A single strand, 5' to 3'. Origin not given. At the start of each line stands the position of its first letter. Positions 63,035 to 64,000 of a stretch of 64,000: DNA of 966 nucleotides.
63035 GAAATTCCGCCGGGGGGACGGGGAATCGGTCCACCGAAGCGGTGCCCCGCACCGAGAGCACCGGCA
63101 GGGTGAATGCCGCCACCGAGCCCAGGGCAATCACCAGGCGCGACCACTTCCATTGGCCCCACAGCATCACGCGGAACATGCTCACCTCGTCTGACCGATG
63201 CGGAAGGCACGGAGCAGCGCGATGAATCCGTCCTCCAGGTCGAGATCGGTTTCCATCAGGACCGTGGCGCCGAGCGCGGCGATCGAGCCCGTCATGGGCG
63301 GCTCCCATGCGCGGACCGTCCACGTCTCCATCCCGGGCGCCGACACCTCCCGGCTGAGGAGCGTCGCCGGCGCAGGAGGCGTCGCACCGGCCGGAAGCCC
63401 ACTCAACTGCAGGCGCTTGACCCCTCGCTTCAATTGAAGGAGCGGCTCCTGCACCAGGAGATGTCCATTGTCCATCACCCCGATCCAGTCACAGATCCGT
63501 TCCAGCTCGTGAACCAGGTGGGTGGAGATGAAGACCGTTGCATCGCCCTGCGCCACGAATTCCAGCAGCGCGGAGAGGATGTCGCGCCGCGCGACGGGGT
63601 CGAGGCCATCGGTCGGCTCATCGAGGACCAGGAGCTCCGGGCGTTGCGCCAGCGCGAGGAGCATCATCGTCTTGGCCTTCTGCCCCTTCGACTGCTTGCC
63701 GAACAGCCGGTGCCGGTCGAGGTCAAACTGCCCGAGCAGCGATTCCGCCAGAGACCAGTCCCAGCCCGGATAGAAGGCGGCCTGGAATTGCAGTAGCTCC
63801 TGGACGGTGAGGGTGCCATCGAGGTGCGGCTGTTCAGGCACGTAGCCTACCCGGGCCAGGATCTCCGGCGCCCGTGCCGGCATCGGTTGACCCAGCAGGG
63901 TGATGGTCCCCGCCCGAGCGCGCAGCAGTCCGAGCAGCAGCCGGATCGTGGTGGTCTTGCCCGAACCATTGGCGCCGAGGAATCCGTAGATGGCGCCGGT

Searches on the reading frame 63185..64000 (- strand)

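Call 63: search_protein_families(library=pfam, proteins=[window:63185-64000:-], max_evalue=0.0001)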
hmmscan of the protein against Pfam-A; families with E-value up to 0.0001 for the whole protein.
window:63185-64000:- (272 aa): 2 families
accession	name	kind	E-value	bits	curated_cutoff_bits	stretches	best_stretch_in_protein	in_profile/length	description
PF00005.33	ABC_tran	-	1.1e-22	81.5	25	1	2-130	11-136/137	ABC transporter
PF13304.12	AAA_21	-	5.5e-13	50.1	27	1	101-162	236-299/304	AAA domain, putative AbiEii toxin, Type IV TA system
